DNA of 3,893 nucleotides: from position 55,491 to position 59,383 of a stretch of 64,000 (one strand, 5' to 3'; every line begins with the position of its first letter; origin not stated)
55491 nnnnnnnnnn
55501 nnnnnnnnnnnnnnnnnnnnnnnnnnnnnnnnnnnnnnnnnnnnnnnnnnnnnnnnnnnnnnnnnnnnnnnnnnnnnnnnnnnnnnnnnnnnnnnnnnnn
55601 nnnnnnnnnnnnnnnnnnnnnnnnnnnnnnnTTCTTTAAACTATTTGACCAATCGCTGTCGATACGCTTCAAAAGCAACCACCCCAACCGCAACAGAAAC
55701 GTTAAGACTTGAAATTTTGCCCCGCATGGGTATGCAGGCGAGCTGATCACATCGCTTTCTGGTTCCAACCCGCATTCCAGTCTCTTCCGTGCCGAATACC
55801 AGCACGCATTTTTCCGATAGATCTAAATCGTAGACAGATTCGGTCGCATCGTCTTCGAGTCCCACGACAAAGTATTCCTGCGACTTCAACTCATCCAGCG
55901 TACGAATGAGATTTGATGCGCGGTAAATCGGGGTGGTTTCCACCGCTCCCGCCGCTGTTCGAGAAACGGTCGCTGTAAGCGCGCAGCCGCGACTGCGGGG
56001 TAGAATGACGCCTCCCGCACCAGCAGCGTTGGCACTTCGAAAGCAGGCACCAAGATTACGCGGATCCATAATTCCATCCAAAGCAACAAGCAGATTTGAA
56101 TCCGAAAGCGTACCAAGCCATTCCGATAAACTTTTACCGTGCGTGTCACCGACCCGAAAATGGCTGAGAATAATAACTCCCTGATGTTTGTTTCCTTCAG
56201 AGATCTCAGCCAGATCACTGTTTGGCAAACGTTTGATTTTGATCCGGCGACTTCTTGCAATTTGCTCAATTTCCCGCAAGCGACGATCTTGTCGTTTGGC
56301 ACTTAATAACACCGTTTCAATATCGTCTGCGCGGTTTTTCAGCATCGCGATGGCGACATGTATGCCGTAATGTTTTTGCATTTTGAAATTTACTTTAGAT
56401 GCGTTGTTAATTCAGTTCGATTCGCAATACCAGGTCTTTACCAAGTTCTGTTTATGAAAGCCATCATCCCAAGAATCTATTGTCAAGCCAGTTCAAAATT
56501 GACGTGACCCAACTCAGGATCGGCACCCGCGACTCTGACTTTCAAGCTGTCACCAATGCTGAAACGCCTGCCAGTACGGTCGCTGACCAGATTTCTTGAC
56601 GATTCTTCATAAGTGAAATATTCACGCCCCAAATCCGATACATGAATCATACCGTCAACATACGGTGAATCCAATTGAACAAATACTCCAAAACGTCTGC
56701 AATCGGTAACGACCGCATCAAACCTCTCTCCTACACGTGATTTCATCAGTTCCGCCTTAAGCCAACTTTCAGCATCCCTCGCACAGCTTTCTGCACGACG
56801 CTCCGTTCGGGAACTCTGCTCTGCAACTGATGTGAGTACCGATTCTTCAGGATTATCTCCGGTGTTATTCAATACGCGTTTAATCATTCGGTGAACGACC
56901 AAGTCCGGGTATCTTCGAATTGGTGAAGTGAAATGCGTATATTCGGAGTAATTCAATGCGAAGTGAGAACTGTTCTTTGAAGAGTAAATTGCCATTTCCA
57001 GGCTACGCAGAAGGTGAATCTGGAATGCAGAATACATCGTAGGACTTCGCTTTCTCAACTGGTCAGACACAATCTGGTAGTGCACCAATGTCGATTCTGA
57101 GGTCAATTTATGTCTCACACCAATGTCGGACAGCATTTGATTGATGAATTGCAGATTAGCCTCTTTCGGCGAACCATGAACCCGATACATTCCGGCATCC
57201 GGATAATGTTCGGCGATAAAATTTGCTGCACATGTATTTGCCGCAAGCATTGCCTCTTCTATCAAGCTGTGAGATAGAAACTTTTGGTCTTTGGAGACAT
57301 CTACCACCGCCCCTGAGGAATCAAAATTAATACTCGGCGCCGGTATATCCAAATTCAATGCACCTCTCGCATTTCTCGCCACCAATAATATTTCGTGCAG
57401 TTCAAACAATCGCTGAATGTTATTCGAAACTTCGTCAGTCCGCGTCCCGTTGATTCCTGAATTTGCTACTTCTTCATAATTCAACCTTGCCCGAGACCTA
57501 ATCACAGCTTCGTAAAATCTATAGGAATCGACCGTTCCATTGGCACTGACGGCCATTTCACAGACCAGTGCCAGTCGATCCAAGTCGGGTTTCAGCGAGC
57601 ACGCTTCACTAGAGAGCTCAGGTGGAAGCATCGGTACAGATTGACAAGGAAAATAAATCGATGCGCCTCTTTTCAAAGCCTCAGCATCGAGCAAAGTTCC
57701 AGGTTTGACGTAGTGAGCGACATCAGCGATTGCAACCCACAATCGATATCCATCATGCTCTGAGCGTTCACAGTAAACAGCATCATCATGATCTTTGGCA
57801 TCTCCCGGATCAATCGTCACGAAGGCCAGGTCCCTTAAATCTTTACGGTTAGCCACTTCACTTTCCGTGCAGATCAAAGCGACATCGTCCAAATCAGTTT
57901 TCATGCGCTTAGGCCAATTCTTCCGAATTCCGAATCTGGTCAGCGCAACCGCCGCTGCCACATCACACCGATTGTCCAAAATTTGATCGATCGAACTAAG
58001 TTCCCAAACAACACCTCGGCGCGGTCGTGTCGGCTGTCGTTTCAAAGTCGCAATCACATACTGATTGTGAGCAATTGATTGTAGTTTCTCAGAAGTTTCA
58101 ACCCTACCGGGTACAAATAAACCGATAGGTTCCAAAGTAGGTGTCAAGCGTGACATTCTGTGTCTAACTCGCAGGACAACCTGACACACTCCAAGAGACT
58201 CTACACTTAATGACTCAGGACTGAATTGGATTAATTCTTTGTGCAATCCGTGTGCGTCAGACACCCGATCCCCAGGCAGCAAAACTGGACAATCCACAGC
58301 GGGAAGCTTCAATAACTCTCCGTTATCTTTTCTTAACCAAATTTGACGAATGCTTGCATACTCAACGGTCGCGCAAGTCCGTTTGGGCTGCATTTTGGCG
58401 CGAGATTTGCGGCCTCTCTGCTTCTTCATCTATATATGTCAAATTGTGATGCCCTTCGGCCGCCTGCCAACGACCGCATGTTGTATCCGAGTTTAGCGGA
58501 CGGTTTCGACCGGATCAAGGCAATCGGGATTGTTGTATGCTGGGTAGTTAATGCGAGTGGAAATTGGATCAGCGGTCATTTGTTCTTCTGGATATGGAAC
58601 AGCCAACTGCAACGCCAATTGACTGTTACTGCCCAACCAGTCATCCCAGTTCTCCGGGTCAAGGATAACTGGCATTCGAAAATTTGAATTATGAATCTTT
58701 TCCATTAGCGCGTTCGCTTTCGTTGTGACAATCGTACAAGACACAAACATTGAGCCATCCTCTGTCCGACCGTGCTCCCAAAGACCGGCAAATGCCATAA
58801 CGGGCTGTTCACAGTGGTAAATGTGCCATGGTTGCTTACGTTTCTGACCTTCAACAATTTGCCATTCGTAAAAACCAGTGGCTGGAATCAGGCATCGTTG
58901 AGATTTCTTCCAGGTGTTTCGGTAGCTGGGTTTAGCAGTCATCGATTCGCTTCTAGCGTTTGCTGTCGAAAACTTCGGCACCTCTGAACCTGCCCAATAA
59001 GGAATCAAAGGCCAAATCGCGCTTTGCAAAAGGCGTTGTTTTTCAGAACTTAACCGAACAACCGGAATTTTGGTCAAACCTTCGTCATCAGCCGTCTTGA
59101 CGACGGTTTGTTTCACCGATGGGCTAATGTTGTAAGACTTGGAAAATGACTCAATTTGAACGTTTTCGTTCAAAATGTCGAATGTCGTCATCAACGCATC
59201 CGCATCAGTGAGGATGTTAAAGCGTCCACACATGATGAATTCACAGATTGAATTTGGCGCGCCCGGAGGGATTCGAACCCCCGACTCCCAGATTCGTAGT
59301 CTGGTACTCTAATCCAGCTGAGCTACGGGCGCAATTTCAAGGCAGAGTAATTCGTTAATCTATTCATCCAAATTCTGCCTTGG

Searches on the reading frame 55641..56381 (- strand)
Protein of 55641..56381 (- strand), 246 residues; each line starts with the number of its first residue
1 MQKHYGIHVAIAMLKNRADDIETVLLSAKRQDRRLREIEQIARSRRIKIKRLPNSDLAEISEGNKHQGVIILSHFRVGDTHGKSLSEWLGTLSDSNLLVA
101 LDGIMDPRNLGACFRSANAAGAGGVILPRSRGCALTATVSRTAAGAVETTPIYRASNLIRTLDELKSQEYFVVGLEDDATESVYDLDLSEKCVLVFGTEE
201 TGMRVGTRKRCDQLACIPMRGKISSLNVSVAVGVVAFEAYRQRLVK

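Call 38: search_protein_families(library=pfam, proteins=[window:55641-56381:-], max_evalue=0.001)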
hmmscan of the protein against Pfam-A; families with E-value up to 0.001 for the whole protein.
window:55641-56381:- (246 aa): 2 families
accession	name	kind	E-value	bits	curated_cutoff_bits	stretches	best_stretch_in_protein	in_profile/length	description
PF00588.24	SpoU_methylase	-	4.8e-39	134.1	29.7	1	97-236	2-141/142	SpoU rRNA Methylase family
PF08032.17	SpoU_sub_bind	-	2.4e-12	47.5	22.8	1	5-71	3-68/76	RNA 2'-O ribose methyltransferase substrate binding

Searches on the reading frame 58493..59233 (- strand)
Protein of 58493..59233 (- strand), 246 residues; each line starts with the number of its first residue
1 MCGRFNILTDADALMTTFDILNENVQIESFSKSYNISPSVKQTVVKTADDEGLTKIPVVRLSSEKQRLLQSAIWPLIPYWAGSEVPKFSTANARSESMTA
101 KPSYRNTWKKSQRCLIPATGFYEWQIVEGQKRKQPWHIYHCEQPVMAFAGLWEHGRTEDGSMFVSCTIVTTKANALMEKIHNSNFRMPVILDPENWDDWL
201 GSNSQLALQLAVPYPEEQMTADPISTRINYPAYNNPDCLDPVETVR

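Call 38: search_protein_families(library=pfam, proteins=[window:58493-59233:-], max_evalue=0.001)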
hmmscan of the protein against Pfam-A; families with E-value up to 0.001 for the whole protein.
window:58493-59233:- (246 aa): 1 family
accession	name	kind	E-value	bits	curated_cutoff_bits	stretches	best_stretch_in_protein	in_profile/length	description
PF02586.19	SRAP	-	6.1e-61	206.1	27.1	1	1-230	1-213/214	SOS response associated peptidase (SRAP)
